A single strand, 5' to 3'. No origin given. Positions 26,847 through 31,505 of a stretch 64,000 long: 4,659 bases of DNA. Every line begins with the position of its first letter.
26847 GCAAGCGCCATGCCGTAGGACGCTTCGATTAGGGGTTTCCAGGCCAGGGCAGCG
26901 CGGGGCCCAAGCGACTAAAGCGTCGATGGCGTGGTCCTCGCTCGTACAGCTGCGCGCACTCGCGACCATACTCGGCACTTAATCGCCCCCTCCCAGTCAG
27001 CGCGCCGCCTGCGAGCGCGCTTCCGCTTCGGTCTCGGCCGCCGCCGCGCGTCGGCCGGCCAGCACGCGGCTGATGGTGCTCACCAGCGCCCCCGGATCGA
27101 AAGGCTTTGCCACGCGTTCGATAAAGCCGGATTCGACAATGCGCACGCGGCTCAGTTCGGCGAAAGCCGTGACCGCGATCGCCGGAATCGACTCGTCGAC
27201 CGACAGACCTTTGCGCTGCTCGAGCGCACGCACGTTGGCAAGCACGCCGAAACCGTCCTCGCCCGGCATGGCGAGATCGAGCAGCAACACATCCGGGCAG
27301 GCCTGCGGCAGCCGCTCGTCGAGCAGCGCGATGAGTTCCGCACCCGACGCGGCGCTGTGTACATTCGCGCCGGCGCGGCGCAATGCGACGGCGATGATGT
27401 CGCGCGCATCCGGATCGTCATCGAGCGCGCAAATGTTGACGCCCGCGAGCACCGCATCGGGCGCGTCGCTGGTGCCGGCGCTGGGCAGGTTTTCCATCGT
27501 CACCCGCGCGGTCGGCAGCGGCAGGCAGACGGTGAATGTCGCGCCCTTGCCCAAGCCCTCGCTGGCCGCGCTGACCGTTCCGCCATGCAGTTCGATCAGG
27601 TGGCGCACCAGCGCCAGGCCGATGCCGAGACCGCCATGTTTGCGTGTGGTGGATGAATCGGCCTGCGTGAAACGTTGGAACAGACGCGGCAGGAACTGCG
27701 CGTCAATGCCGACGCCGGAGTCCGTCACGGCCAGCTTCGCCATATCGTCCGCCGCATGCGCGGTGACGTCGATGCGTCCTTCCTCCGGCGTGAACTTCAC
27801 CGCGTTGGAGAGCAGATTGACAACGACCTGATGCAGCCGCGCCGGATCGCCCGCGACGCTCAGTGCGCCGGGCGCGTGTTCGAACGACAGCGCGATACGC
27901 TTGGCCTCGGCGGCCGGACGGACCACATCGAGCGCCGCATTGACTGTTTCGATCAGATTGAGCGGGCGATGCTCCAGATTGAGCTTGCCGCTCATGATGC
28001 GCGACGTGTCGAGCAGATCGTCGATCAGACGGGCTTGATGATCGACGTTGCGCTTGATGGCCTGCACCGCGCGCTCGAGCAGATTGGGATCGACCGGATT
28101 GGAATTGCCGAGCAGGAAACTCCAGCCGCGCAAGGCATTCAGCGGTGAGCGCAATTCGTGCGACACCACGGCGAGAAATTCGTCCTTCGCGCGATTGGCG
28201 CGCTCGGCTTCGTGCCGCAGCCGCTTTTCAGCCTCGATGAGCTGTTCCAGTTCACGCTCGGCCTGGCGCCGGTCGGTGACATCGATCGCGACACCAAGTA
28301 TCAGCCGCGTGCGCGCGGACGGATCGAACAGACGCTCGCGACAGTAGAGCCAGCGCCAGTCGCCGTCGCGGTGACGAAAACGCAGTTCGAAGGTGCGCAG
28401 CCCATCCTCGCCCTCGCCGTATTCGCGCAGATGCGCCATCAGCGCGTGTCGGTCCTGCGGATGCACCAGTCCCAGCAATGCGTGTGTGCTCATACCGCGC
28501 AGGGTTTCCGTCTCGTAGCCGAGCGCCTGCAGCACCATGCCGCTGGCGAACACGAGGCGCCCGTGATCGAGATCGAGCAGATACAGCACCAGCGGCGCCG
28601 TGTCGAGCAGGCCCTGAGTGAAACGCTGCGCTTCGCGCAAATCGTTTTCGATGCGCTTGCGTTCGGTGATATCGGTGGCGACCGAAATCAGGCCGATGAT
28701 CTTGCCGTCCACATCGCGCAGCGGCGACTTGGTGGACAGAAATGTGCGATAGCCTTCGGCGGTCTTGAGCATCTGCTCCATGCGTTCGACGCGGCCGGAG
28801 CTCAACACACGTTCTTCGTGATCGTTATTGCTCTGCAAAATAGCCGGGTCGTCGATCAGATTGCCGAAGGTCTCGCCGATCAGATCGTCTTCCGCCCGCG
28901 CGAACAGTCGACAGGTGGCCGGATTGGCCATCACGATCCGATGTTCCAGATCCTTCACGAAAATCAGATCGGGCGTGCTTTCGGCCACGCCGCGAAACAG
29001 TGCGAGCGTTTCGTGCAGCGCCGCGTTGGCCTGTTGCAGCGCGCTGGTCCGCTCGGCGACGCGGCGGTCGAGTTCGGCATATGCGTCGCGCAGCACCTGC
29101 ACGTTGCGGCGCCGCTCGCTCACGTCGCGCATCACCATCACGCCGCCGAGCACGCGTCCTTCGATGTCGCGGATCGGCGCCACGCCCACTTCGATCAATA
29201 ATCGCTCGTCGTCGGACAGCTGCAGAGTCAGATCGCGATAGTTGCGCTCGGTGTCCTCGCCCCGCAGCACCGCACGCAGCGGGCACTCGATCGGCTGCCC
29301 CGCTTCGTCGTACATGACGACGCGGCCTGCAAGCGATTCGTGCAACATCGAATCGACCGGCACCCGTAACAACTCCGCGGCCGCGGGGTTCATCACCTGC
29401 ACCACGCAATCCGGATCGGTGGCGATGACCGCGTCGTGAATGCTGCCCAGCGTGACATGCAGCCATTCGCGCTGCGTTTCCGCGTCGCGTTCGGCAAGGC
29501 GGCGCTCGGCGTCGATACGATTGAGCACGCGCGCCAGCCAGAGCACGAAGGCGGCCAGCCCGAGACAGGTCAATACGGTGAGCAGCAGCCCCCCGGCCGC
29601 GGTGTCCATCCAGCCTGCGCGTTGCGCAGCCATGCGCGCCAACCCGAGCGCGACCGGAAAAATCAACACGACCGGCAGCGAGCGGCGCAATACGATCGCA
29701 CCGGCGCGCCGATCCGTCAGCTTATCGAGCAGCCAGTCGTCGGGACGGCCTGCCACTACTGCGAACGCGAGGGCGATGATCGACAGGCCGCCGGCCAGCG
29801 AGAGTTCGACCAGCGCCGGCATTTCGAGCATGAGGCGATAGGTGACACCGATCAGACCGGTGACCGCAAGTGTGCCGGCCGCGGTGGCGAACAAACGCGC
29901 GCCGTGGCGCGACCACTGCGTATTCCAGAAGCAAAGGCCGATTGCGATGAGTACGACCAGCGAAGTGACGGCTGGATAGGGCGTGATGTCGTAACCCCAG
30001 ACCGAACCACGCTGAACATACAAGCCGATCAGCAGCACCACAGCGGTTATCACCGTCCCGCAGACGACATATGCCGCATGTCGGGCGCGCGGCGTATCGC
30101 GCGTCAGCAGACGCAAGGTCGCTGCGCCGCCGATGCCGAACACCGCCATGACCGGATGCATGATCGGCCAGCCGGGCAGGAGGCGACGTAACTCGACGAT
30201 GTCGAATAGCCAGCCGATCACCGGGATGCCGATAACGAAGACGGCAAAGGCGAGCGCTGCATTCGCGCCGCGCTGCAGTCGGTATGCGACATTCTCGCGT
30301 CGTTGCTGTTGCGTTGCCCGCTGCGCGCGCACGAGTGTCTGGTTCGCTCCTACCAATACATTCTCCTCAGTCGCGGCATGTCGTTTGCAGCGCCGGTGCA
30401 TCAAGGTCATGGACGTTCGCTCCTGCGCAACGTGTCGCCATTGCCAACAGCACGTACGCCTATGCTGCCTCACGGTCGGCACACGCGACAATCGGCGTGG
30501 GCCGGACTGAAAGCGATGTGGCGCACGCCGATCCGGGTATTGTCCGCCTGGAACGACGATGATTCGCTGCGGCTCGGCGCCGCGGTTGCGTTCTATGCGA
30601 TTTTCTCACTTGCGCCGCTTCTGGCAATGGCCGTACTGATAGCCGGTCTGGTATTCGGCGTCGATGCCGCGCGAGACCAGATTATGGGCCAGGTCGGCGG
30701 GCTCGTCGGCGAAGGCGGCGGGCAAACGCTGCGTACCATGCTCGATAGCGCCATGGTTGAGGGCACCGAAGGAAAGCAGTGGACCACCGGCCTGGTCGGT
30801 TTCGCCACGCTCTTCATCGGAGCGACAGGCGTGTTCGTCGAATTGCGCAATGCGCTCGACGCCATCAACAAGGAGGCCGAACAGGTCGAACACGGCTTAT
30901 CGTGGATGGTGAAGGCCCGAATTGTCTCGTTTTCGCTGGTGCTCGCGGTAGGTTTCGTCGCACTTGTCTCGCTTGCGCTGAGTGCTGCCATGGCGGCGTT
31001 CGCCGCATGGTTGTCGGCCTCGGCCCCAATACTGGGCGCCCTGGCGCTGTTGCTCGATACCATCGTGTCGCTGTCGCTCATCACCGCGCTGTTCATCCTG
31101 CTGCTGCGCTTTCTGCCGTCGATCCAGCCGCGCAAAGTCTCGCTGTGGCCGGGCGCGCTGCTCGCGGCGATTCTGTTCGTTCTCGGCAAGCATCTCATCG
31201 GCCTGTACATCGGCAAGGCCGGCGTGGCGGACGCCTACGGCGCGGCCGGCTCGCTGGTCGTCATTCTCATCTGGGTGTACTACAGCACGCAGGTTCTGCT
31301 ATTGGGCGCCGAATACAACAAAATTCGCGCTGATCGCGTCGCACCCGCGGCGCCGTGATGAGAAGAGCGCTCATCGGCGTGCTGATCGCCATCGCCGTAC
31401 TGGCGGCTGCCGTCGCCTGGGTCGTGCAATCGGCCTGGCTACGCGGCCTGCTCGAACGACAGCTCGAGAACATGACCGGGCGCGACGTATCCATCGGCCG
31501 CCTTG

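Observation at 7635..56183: About 18 sigma-54-type (-24/-12) boxes at a fixed short distance upstream of general-stress-type genes across the window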

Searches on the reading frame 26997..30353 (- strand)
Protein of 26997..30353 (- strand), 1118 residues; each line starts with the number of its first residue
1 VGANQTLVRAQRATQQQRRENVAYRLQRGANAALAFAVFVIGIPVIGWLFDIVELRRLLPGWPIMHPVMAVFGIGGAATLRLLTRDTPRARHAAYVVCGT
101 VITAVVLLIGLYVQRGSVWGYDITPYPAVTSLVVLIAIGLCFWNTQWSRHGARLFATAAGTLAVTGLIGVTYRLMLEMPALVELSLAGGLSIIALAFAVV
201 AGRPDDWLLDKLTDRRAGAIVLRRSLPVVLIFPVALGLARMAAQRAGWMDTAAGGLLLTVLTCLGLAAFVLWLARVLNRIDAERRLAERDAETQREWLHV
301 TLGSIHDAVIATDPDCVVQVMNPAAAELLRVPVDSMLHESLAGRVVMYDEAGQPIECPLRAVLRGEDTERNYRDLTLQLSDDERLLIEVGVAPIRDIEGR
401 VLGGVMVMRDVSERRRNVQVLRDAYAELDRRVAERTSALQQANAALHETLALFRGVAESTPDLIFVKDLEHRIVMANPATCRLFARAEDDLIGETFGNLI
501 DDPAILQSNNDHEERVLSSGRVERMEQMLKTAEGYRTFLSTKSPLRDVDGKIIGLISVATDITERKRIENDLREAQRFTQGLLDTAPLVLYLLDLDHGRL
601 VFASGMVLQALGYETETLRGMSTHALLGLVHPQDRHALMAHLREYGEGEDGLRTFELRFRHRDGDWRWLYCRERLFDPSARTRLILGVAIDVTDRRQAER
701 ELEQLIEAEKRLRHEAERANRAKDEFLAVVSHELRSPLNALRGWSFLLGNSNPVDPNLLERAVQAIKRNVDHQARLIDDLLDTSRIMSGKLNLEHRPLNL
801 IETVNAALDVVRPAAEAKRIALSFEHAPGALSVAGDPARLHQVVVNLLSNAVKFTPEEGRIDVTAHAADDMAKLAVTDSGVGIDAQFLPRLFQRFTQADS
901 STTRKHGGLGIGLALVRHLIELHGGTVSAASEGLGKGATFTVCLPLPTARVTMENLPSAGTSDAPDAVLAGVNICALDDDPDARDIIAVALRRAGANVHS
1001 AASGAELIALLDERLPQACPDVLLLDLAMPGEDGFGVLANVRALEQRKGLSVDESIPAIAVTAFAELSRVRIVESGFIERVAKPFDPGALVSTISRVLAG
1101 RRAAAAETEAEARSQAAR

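Call 44: search_protein_families(library=ncbifam, proteins=[window:26997-30353:-], max_evalue=0.001)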
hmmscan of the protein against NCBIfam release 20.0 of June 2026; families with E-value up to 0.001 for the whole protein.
window:26997-30353:- (1118 aa): 117 families (the best 25 are shown)
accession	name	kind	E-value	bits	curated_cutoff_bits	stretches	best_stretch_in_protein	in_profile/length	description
NF047874.1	MASE3_PAS_HK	subfamily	1.7e-70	238.6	560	2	568-948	256-627/655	MASE3 domain-containing sensor histidine kinase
NF046044.1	PnpS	equivalog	8.9e-70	235.6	400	2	717-945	164-390/390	two-component system histidine kinase PnpS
TIGR02956.1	TMAO_torS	equivalog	7.6e-67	226.2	676.5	1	694-1107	435-829/967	TMAO reductase system sensor histidine kinase/response regulator TorS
NF033092.0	HK_WalK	equivalog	1.1e-64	219.1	725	2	715-946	364-594/594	cell wall metabolism sensor histidine kinase WalK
NF008302.0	PRK11091.1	equivalog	9.9e-64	215.8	838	2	707-1114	267-659/779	aerobic respiration two-component sensor histidine kinase ArcB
NF041880.1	EPS_EpsF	equivalog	4.9e-63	213.3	900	2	573-945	141-492/492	response regulator EpsF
NF008318.0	PRK11107.1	equivalog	1.1e-60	205.7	890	2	714-955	284-527/920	two-component sensor histidine kinase BarA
TIGR02966.1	phoR_proteo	equivalog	6.3e-60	202.9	334.2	1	715-943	106-332/333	phosphate regulon sensor histidine kinase PhoR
NF008468.0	PRK11360.1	equivalog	2.4e-56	191.4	646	3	571-948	262-610/616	two-component system sensor histidine kinase AtoS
NF041947.1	LuxQ_Vibrio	equivalog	6.9e-56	189.6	1200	1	701-1042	447-789/843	quorum-sensing autoinducer 2 sensor kinase/phosphatase LuxQ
NF011874.0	PRK15347.1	equivalog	8.2e-56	189.6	852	2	708-966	383-631/921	two component system sensor kinase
NF038297.2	hybrid_HK_HrmK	equivalog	1.2e-52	179.4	725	1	701-1095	213-605/607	hybrid histidine kinase/response regulator HrmK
NF041831.1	NO_HK_NahK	exception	4.8e-50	170.4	1500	2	696-1096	464-852/854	hybrid sensor histidine kinase/response regulator NahK/ErcS'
NF008099.0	PRK10841.1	equivalog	6.6e-47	159.9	920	2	687-954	441-698/949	two-component system sensor histidine kinase RcsC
NF041832.1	near_NosP_CTERM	subfamily_domain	2.1e-46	158.7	400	1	717-1096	1-368/370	NahK/ErcS family hybrid sensor histidine kinase/response regulator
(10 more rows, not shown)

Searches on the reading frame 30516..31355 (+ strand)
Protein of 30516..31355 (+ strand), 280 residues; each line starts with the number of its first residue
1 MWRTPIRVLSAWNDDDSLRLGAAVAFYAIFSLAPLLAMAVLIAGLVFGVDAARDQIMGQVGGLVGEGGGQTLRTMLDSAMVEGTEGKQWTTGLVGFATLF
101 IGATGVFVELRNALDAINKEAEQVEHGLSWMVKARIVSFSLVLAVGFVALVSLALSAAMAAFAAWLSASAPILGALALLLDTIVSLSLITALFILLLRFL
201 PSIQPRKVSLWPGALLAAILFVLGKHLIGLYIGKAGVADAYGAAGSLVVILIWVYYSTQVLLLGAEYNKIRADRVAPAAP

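Call 9: search_protein_families(library=pfam, proteins=[window:30516-31355:+], max_evalue=0.001)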
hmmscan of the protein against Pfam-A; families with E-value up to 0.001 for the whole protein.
window:30516-31355:+ (280 aa): 1 family
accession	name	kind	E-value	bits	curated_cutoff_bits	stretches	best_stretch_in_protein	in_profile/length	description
PF03631.20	Virul_fac_BrkB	-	7e-45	154.1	33.7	1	14-271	2-255/259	Virulence factor BrkB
